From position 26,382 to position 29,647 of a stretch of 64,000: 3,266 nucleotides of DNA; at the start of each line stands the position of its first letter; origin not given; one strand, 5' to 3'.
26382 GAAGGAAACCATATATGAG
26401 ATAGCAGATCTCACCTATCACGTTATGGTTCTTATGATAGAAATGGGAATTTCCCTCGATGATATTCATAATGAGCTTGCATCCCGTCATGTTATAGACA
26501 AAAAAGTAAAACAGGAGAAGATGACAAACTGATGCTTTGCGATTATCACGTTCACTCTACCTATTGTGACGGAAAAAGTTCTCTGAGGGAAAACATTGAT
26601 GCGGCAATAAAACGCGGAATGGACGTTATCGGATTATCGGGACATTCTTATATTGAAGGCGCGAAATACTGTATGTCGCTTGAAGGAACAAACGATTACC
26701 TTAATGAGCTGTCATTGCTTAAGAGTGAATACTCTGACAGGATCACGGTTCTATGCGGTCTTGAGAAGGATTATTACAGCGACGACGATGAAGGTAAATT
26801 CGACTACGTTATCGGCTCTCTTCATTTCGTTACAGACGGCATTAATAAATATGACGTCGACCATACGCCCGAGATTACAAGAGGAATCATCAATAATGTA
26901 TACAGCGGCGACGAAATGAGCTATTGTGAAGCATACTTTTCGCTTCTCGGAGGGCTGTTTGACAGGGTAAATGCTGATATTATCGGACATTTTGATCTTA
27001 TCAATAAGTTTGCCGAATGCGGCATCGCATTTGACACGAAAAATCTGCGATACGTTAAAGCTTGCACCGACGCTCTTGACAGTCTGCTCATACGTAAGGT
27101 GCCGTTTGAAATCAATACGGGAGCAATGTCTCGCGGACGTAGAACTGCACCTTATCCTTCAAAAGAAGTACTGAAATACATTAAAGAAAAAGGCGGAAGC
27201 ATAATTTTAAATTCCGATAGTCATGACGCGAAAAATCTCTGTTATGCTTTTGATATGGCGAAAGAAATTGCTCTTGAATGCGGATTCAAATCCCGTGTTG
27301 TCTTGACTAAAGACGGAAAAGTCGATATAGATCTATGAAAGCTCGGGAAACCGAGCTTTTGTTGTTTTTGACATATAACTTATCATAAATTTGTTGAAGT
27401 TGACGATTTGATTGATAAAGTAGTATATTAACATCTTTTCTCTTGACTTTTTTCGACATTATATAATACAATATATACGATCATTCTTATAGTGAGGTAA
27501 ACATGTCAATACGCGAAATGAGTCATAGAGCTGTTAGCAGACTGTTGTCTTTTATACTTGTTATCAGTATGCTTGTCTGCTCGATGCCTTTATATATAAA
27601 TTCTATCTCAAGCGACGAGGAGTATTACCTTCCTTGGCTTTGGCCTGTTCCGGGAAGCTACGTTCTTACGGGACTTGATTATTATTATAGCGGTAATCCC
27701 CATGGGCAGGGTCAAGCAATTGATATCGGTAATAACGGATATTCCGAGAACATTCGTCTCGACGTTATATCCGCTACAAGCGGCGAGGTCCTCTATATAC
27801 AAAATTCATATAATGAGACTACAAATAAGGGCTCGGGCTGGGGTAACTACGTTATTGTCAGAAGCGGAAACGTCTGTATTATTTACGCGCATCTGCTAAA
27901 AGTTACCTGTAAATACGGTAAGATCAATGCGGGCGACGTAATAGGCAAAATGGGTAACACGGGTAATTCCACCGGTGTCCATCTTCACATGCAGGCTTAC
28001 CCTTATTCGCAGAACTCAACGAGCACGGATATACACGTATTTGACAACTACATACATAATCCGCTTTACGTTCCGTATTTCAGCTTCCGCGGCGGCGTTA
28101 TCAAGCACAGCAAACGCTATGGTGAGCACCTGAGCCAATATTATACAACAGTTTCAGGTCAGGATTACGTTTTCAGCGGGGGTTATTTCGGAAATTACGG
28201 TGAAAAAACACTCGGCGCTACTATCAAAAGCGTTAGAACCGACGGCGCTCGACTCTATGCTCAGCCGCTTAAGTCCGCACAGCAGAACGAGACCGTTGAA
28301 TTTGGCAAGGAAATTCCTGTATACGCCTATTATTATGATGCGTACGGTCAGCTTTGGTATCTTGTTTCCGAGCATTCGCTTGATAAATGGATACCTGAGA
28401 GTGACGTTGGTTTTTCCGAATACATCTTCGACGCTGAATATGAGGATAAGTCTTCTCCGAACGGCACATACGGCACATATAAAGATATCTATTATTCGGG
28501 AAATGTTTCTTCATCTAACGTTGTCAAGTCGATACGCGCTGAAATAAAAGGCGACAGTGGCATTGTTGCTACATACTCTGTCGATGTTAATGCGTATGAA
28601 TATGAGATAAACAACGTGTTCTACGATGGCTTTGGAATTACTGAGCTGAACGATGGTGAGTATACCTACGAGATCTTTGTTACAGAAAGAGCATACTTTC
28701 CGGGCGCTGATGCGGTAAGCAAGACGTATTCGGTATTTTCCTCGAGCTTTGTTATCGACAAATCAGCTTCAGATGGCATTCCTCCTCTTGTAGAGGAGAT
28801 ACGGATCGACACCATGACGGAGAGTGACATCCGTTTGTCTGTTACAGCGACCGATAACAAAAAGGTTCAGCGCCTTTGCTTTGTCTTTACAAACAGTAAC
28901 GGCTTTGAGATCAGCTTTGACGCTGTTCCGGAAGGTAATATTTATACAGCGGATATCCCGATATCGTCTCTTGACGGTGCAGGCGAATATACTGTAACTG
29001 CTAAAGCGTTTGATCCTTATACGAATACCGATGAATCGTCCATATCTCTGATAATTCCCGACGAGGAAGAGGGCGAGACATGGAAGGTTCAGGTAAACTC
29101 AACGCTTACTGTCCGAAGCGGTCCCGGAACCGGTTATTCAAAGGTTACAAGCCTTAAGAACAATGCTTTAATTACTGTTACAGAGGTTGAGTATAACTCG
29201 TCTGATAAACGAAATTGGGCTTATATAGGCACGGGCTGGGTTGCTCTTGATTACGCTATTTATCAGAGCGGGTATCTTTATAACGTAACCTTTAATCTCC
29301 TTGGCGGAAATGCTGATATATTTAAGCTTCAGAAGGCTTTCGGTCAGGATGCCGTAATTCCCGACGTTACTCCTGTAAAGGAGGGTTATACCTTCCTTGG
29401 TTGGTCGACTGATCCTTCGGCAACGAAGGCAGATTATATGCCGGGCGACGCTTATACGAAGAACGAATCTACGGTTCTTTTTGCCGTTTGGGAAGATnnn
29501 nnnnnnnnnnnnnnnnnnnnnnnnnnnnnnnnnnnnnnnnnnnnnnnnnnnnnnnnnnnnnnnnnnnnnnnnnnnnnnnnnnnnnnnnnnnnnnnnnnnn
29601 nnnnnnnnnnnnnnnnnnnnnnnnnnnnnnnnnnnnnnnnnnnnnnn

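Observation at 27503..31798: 4.3-kb gene: M23 peptidoglycan peptidase fused to adhesin-type modules and a C-terminal dockerin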

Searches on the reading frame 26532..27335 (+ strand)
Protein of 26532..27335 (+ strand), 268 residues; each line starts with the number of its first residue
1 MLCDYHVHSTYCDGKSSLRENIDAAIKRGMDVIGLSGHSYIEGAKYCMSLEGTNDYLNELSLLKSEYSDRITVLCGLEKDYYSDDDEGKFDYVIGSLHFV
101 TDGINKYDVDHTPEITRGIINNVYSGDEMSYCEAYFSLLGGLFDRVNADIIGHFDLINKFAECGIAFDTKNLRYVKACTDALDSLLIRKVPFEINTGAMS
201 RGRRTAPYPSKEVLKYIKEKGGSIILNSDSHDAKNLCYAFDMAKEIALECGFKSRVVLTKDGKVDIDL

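Call 41: search_protein_families(library=pfam, proteins=[window:26532-27335:+], max_evalue=0.001)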
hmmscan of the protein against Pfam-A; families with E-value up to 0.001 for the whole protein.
window:26532-27335:+ (268 aa): 1 family
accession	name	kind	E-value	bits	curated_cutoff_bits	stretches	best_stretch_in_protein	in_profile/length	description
PF02811.25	PHP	-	5.6e-15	56.5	26.4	1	4-196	1-163/164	PHP domain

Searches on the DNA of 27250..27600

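Call 67: search_rna_families(source=window, start=27250, end=27600, threshold=evalue, max_evalue=1)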
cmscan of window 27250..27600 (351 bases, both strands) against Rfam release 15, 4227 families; matches with E-value up to 1: 1.
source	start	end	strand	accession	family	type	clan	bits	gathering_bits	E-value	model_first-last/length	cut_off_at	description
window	27320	27416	-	RF00327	snoZ194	Gene; snRNA; snoRNA; CD-box;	-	23.8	50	0.092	1-108/108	no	Small nucleolar RNA Z194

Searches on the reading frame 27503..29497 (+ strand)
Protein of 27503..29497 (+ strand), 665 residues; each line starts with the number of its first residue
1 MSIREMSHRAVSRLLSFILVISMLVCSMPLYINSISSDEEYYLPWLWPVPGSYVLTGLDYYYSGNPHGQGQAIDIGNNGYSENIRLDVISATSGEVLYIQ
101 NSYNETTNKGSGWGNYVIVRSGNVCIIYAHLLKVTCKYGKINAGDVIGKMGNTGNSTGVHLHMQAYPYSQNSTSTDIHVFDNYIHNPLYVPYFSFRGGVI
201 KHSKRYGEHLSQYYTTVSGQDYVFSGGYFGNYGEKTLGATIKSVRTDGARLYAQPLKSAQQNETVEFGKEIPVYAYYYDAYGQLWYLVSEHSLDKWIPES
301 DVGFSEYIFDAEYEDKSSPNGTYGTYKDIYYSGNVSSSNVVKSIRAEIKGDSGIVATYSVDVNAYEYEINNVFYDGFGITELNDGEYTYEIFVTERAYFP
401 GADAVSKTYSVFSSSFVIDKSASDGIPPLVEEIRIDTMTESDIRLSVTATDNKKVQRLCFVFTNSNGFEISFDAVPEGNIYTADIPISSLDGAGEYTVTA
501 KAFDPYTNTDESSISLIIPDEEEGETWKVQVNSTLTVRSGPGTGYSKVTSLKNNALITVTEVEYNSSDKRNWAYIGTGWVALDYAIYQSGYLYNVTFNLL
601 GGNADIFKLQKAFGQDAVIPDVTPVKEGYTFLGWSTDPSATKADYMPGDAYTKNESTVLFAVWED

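Call 77: search_dna_similar(query=window:27503-29497:+, collection=phages, mode=protein, max_rows=10)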
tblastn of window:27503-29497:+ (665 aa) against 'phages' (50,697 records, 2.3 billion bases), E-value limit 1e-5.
Records with a match: 12; places in all: 15; records where one place covers at least 80% of the query: 0.
Best place of each record, by identity: <60% 12.
By first word of the organism name: Bacteriophage 4; Streptomyces 4; Clostridium 2; Thermus 2.
By host as written in the record: - 4; Clostridium perfringens 2; Thermus thermophilus HB8 2; Streptomyces mirabilis NRRL B-2400 2; Streptomyces griseofuscus ATCC 23916 2.
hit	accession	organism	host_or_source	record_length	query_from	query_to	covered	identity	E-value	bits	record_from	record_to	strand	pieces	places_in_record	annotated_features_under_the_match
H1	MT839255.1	Bacteriophage sp.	human fecal samples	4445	45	164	18%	35.7%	8e-6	55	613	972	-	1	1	record has no annotation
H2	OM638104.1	Clostridium phage LPCPA6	Clostridium perfringens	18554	45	164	18%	35.2%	2e-6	57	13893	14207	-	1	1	hypothetical protein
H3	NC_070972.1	Clostridium phage LPCPA6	Clostridium perfringens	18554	45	164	18%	35.2%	2e-6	57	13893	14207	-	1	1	tail length tape measure protein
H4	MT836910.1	Bacteriophage sp.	human fecal samples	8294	85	181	15%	42.9%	7e-9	66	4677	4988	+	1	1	record has no annotation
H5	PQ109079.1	Thermus phage Cumys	Thermus thermophilus HB8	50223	66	164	15%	35.0%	4e-8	63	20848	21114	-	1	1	M23 family peptidase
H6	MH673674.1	Thermus phage phiMa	Thermus thermophilus HB8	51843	66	164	15%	34.0%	1e-7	61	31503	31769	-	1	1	hypothetical protein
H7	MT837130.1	Bacteriophage sp.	human fecal samples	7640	581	663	12%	38.6%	2e-8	64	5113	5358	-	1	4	record has no annotation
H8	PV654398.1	Streptomyces phage Riptide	Streptomyces mirabilis NRRL B-2400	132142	80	170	14%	33.7%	3e-6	57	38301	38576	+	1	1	56: tape measure protein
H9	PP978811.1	Streptomyces phage Anedea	Streptomyces mirabilis NRRL B-2400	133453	88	170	12%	36.9%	6e-6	56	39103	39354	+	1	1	57: tape measure protein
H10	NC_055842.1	Streptomyces phage Bmoc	Streptomyces griseofuscus ATCC 23916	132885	88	170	12%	36.9%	7e-6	56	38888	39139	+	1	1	57: tail length tape measure protein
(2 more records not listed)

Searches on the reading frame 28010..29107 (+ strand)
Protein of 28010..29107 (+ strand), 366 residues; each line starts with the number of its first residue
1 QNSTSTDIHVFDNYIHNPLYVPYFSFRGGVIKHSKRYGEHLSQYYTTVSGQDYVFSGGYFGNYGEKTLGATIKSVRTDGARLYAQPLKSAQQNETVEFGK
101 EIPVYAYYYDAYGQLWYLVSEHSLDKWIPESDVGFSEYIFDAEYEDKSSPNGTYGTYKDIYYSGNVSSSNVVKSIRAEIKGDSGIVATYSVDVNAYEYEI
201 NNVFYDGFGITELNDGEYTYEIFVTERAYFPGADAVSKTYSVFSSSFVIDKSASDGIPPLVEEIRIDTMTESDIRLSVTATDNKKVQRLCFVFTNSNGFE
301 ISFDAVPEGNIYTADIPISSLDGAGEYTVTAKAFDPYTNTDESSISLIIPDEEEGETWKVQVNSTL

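Call 32: predict_structure(alignment_id=A2)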
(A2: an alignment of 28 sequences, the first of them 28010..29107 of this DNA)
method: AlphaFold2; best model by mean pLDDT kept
length: 366 residues; sequences in the alignment: 28
mean_pLDDT: 88.3   pTM: 0.65
mean pLDDT of the five models: 88.3, 87.2, 86.5, 84.4, 82.0
residues with pLDDT >= 90: 224; 70-90: 116; 50-70: 16; < 50: 10
segments of 3 or more residues with pLDDT < 50: 1-4, 361-366
pLDDT, mean of each block of 10 residues (from residue 1): 55 80 85 85 81 83 87 94 91 92 93 90 91 95 95 89 95 97 95 96 93 93 96 94 96 80 91 92 89 94 94 94 93 86 92 61 44
secondary structure, 60 per line:
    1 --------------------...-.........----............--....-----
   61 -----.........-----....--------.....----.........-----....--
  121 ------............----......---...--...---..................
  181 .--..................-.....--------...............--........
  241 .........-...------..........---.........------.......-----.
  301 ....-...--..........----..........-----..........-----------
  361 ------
elements in order: E25-27 H28-33 H38-44 E45-49 E52-55 E66-74 E80-83 E92-96 E101-109 E115-118 E127-129 E133-138 E143-148 E152-154 E163-181 E184-201 H203-207 E216-230 E233-249 E260-269 E273-281 E288-294 E300-304 E306-308 E311-317 E325-334 E340-349

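Call 36: fold_search(model_id=the predicted structure, library=pdb)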
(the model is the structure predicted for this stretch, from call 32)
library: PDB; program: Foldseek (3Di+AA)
matches with E <= 10: 1800; with E <= 0.001: 131
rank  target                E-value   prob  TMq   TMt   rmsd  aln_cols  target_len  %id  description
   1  2yn3_A                4.5e-07  1.00  0.24  0.30  13.2       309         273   12  Structural insight into the giant calcium-binding adhesin SiiE: implications for the adhesion of Salmonella enterica t (released 2013-04-03)
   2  6xi3                  6.7e-07  1.00  0.23  0.22  12.3       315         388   16  Crystal structure of tetra-tandem repeat in extending region of large adhesion protein (released 2020-10-14)
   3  2yn3_C                1.1e-06  1.00  0.25  0.30  13.1       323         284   13  Structural insight into the giant calcium-binding adhesin SiiE: implications for the adhesion of Salmonella enterica t (released 2013-04-03)
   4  7tvz_E                3.9e-06  1.00  0.19  0.12  23.7       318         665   11  Cryo-EM structure of human band 3-protein 4.2 complex in diagonal conformation (released 2022-06-08)
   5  2yn5_A                4.5e-06  1.00  0.24  0.28  13.0       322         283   11  Structural insight into the giant calcium-binding adhesin SiiE: implications for the adhesion of Salmonella enterica t (released 2013-04-03)
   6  7zgj_A                7.8e-06  1.00  0.20  0.12  20.1       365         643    9  Trypanosoma brucei gambiense ISG65 in complex with human complement component C3 (released 2023-04-05)
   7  4be6_A                1.5e-05  1.00  0.18  0.27  18.8       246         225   15  V. cholera biofilm scaffolding protein RbmA (released 2013-12-18)
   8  4kkr_A                1.6e-05  1.00  0.17  0.26  18.5       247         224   16  Crystal structure of Vibrio cholerae RbmA (crystal form 3) (released 2013-05-22)
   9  4kkq_B                2.1e-05  1.00  0.17  0.25  18.5       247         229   14  Crystal structure of Vibrio cholerae RbmA (crystal form 1) (released 2013-05-22)
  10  4be5_A                2.2e-05  1.00  0.18  0.27  18.6       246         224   15  V. cholera biofilm scaffolding protein RbmA (released 2013-12-18)
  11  7tyj_B                2.4e-05  1.00  0.21  0.21  18.1       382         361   10  Cryo-EM Structure of insulin receptor-related receptor (IRR) in apo-state captured at pH 7. The 3D refinement was focu (released 2023-02-15)
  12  9fx3_A                2.5e-05  1.00  0.20  0.07  19.8       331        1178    8  Structure of active human CD109 (released 2025-03-19)
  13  4gh7_B                2.5e-05  1.00  0.18  0.23  16.7       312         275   12  Crystal structure of Anticalin N7A in complex with oncofetal fibronectin fragment Fn7B8 (released 2012-12-26)
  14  1ya5_A                2.6e-05  1.00  0.20  0.33  13.1       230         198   16  Crystal structure of the titin domains z1z2 in complex with telethonin (released 2005-12-20)
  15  7mro                  2.9e-05  1.00  0.24  0.28  14.4       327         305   12  Zebrafish CNTN4 FN1-FN3 domains (released 2022-01-05)
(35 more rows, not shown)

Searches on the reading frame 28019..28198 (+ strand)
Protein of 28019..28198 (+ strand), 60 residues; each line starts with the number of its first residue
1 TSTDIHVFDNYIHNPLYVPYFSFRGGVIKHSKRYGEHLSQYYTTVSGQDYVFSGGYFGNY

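Call 65: search_protein_families(library=pfam, proteins=[window:28019-28198:+], max_evalue=10)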
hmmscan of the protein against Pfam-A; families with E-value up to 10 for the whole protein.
window:28019-28198:+ (60 aa): 0 families
